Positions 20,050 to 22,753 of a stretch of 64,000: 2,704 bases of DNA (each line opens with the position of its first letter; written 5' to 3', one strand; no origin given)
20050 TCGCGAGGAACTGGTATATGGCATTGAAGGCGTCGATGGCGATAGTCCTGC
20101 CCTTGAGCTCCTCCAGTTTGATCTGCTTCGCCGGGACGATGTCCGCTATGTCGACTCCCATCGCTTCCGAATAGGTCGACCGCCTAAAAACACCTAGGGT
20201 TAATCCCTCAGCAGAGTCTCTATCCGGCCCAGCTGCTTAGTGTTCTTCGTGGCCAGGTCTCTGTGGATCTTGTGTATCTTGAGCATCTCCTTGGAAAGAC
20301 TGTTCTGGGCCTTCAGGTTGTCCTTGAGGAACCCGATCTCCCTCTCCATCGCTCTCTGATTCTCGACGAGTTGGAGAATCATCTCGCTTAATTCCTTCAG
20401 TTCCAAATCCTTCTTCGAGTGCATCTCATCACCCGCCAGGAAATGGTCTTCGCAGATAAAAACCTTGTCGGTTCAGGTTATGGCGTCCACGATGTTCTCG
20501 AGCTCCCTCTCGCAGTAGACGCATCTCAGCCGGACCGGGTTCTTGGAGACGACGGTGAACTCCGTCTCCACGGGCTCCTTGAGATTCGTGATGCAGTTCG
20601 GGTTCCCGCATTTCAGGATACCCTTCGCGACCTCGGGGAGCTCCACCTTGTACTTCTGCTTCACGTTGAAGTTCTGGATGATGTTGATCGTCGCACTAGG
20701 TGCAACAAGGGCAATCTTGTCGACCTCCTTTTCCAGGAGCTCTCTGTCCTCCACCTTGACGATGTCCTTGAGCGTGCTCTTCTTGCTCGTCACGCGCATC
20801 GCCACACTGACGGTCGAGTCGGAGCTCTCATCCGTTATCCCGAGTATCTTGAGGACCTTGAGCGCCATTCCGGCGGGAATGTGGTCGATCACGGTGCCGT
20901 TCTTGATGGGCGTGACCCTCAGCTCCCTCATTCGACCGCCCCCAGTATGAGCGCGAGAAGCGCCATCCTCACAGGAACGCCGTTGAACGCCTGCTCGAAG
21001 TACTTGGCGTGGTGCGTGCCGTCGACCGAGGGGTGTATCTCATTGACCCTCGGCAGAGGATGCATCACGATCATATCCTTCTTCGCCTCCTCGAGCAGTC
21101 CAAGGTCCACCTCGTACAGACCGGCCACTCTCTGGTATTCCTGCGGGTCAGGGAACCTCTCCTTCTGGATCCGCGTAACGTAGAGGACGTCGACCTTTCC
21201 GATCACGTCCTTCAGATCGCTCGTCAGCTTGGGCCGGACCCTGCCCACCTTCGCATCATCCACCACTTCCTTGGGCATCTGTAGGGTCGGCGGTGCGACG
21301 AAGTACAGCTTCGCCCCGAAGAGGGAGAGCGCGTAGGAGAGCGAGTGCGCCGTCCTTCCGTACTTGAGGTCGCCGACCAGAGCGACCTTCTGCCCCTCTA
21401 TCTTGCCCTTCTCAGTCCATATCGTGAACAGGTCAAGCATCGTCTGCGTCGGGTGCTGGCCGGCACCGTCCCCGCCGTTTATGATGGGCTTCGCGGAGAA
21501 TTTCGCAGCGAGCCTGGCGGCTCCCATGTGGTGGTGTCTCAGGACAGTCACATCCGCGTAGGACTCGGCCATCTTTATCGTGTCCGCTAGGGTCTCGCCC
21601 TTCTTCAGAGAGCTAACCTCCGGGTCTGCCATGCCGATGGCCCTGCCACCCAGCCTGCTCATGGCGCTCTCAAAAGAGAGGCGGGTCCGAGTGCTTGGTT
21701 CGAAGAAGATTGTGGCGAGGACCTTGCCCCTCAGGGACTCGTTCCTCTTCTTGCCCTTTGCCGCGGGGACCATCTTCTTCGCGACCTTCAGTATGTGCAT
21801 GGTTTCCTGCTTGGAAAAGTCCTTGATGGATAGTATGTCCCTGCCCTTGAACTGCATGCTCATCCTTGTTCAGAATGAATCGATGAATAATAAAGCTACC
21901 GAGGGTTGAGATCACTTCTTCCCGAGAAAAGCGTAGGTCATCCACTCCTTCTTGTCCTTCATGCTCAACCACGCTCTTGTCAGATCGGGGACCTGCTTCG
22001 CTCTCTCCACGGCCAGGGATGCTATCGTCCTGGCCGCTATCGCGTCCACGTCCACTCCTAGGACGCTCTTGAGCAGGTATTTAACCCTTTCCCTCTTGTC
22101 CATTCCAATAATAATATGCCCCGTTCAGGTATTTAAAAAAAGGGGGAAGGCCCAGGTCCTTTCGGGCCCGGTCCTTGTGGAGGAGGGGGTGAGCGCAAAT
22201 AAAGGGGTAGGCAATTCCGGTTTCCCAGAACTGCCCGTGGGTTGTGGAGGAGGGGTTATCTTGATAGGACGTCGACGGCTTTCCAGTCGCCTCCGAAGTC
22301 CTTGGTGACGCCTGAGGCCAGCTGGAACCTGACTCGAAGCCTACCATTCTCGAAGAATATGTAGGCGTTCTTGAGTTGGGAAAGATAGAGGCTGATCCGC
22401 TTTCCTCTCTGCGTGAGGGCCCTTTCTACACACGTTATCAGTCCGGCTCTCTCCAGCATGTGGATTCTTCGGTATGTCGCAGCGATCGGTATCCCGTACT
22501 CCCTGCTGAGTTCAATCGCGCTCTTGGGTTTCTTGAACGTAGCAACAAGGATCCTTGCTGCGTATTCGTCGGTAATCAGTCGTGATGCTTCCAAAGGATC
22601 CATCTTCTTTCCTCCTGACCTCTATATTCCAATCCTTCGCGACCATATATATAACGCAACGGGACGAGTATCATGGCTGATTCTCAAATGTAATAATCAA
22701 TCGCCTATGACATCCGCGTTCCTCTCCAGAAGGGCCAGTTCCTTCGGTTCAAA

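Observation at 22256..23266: DUF835-like degenerate ATPase gene paired with wHTH paralog 1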

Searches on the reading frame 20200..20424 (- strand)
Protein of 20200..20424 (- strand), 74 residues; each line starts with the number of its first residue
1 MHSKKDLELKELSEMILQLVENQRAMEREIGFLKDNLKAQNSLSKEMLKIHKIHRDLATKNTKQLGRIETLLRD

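Call 3: search_protein_families(library=pfam, proteins=[window:20200-20424:-], max_evalue=1)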
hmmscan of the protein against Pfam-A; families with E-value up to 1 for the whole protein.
window:20200-20424:- (74 aa): 4 families
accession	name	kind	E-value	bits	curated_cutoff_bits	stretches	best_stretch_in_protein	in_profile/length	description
PF15821.10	DUF4709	-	0.0037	18.1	27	1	7-52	27-74/110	Domain of unknown function (DUF4709)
PF06152.16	Phage_min_cap2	-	0.045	13.1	26.3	1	20-63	318-360/366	Phage minor capsid protein 2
PF17014.10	Mad3_BUB1_I_2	-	0.11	13.1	37.6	1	10-68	62-117/128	Putative Mad3/BUB1 like region 1 protein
PF10669.14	Phage_Gp23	-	0.15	12.8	29.3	1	4-53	60-111/120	Protein gp23 (Bacteriophage A118)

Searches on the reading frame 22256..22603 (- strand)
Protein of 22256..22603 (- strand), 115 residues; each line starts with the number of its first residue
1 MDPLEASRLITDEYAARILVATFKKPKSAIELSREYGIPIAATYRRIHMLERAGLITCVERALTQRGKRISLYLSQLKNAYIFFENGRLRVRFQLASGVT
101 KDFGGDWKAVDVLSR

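Call 3: search_protein_families(library=pfam, proteins=[window:22256-22603:-], max_evalue=1)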
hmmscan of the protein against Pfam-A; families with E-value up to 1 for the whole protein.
window:22256-22603:- (115 aa): 6 families
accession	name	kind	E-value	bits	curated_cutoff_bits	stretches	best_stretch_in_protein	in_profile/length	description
PF12840.13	HTH_20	-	1.6e-05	25.2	27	1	12-59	3-51/51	Helix-turn-helix domain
PF09339.16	HTH_IclR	-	0.0043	17.2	22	1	28-57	20-49/52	IclR helix-turn-helix domain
PF13412.12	HTH_24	-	0.0048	16.9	21.9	1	29-57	20-48/48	Winged helix-turn-helix DNA-binding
PF01978.25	TrmB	-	0.0082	16.4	25.6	1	24-60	20-56/68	Sugar-specific transcriptional regulator TrmB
PF24409.1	wHTH-PRTase_assc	-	0.058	13.9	27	1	18-74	3-58/83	wHTH-PRTase associated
PF01022.26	HTH_5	-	0.14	12.5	22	1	17-56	6-45/47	Bacterial regulatory protein, arsR family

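Call 14: find_homologous_proteins(query=window:22256-22603:-)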
Query window:22256-22603:- (115 aa): 194 proteins with E <= 0.001 among 206 candidates; the best 120 are listed.
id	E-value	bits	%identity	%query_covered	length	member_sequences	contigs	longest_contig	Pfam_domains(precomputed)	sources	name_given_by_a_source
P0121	1.9e-66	239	99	100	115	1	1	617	-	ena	-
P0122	4.5e-65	234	96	100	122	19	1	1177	-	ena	-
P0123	2.5e-64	232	95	100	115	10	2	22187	PF12840.14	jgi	jgi:hypothetical protein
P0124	8.7e-61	221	64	100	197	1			PF12840.14,PF13412.13,PF08279.19,PF01978.26,PF06969.23,PF09339.17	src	-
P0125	1.6e-60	220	88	100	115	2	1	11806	PF12840.14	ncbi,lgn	ncbi:MAG: ArsR/SmtB family transcription factor [Thermoplasmata archaeon]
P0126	2.5e-60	219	90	100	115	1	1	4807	PF12840.14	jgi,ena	-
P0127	2.9e-60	219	88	100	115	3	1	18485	-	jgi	jgi:predicted transcriptional regulator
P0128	5.5e-60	218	88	98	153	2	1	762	PF12840.14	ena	-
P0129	5.8e-60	218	88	98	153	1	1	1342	-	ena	-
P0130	1.5e-59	217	87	98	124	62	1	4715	-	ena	-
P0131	1.7e-59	216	88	97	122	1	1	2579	PF12840.14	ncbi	-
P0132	1.7e-59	216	89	97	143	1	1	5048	PF12840.14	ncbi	-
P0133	2.3e-59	216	88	97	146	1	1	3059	PF12840.14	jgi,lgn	-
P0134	2.4e-59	216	88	100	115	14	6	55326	PF12840.14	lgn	-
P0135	4.2e-59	215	87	98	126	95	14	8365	-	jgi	-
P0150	1.7e-57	210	83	97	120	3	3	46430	PF12840.14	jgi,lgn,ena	-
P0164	1.6e-54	200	82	96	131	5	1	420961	-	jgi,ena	-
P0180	9.8e-46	172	70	100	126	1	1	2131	PF12840.14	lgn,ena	-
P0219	6.3e-43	163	64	98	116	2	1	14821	PF12840.14,PF24409.2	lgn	-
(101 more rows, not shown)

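Call 25: find_encoding_contigs(protein=P0164, flank=6000, max_places=3)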
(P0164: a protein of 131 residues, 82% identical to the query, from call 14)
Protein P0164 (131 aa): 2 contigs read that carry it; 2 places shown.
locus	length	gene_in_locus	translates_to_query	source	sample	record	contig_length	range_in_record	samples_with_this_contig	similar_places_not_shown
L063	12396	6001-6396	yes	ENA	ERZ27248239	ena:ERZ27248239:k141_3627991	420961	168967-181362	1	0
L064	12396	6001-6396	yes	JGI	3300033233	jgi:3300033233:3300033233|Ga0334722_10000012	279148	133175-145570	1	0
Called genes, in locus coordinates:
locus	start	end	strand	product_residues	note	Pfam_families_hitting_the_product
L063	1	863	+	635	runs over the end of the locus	PF17214:KH_TffA, PF00753:Lactamase_B, PF16661:Lactamase_B_6, PF23023:Anti-Pycsar_Apyc1 (weak), PF12706:Lactamase_B_2 (weak), PF10996:Beta-Casp, PF07521:RMMBL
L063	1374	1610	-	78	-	-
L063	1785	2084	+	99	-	-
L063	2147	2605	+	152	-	-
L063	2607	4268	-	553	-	PF00118:Cpn60_TCP1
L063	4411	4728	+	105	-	PF00085:Thioredoxin, PF08534:Redoxin (faint), PF13098:Thioredoxin_2, PF13905:Thioredoxin_8 (weak)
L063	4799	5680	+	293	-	PF00665:rve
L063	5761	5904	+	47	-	-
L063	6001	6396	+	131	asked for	-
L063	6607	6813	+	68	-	-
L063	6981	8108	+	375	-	PF00999:Na_H_Exchanger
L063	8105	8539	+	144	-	PF00582:Usp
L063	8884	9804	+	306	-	PF02729:OTCace_N, PF00185:OTCace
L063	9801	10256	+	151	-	PF01948:PyrI, PF02748:PyrI_C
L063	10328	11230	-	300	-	-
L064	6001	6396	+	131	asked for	-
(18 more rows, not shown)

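Call 26: find_encoding_contigs(protein=P0134, flank=5000, max_places=4)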
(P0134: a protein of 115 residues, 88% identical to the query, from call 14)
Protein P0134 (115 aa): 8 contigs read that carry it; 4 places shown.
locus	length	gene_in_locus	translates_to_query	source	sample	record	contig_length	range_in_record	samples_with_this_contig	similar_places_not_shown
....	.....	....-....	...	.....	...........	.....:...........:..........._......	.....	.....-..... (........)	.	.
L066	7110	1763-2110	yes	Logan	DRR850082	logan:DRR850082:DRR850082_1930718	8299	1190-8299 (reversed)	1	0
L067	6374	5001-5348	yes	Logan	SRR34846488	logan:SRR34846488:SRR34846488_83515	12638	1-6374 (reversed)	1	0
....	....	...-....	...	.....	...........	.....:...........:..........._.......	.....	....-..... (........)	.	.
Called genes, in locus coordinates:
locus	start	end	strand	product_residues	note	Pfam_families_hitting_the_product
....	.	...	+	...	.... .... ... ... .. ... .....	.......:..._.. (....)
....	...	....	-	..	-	-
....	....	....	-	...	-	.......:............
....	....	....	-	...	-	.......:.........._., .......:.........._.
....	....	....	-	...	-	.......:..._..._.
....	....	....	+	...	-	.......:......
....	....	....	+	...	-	-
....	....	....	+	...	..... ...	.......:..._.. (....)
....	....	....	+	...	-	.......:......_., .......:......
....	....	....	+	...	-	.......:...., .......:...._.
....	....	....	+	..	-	-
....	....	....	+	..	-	-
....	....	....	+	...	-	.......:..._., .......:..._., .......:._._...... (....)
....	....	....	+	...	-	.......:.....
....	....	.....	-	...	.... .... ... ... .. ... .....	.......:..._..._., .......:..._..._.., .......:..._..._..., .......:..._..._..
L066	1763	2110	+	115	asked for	PF12840:HTH_20 (weak)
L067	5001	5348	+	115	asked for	PF12840:HTH_20 (weak)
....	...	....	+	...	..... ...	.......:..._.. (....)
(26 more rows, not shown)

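Call 27: find_encoding_contigs(protein=P0150, flank=5000, max_places=3)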
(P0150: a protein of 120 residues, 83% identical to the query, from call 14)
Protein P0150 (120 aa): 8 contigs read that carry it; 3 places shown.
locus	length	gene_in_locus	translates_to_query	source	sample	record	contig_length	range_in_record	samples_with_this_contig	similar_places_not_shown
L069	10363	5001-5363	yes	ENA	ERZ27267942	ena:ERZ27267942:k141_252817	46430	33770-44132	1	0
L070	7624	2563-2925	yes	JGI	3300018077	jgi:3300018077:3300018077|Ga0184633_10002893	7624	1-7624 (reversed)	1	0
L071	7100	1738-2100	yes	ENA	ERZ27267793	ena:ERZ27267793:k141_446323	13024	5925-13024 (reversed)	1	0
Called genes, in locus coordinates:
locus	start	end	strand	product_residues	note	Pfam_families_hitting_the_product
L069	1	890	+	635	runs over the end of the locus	PF17214:KH_TffA, PF00753:Lactamase_B, PF16661:Lactamase_B_6, PF23023:Anti-Pycsar_Apyc1 (weak), PF12706:Lactamase_B_2, PF10996:Beta-Casp, PF07521:RMMBL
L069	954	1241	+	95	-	-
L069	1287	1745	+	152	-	PF01336:tRNA_anti-codon (weak)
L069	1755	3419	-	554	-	-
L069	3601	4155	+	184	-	PF01909:NTP_transf_2 (weak)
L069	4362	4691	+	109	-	PF04756:OST3_OST6, PF00085:Thioredoxin, PF13098:Thioredoxin_2, PF13905:Thioredoxin_8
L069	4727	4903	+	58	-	-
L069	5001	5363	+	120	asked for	PF12840:HTH_20 (weak)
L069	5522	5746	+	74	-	-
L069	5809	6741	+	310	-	PF02729:OTCace_N, PF00185:OTCace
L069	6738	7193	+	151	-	PF01948:PyrI, PF02748:PyrI_C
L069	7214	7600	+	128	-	PF05239:PRC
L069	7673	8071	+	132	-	-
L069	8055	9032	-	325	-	-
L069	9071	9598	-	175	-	PF01994:Trm56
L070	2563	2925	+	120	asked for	PF12840:HTH_20 (weak)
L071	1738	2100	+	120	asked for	PF12840:HTH_20 (weak)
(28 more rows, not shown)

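Call 41: search_protein_families(library=ncbifam, proteins=[window:22256-22603:-], max_evalue=0.01)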
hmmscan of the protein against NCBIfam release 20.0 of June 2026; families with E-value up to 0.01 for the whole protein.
window:22256-22603:- (115 aa): 1 family
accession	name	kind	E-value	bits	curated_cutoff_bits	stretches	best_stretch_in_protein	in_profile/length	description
NF053602.1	Phr_regulator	exception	0.00073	19.2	320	1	11-60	10-60/191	heat shock transcription regulator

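Call 53: predict_structure(alignment_id=A3)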
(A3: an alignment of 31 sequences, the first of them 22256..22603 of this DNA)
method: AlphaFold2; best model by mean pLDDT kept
length: 115 residues; sequences in the alignment: 31
mean_pLDDT: 90.9   pTM: 0.80
mean pLDDT of the five models: 90.9, 90.7, 89.4, 89.0, 76.5
residues with pLDDT >= 90: 85; 70-90: 21; 50-70: 7; < 50: 2
segments of 3 or more residues with pLDDT < 50: none
pLDDT, mean of each block of 10 residues (from residue 1): 89 96 97 97 98 96 91 97 89 94 76 52
secondary structure, 60 per line:
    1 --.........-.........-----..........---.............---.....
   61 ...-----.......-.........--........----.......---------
elements in order: H3-11 H13-21 H29-36 H40-52 E56-63 E69-75 E77-85 E88-95 E100-106

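Call 77: find_encoding_contigs(protein=P0219, flank=5000, max_places=3)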
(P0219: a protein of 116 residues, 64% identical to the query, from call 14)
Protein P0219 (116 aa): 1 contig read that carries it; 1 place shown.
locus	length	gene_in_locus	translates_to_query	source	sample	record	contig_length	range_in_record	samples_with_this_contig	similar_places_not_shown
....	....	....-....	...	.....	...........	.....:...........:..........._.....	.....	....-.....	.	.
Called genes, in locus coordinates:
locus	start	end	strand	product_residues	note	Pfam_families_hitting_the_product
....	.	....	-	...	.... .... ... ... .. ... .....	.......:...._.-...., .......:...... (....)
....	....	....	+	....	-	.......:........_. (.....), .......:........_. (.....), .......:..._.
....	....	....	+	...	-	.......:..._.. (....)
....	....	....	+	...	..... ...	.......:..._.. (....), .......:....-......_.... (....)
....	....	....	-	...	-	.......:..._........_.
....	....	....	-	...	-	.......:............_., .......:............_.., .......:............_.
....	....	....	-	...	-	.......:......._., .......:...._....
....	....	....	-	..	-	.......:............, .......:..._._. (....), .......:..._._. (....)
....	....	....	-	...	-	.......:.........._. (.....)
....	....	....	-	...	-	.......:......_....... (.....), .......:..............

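Call 78: find_encoding_contigs(protein=P0180, flank=5000, max_places=3)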
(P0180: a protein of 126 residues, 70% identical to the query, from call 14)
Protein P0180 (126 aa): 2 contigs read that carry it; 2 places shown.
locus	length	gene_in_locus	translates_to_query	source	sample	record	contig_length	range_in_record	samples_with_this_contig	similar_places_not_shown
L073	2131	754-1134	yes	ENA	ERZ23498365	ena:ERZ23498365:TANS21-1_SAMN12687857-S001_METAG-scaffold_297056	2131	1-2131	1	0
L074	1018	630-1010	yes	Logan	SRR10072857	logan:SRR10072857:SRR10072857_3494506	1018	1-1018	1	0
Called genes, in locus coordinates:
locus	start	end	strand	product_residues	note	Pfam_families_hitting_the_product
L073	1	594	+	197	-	?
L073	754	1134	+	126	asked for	PF12840:HTH_20 (weak)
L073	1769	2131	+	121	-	?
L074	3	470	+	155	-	?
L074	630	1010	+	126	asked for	PF12840:HTH_20 (weak)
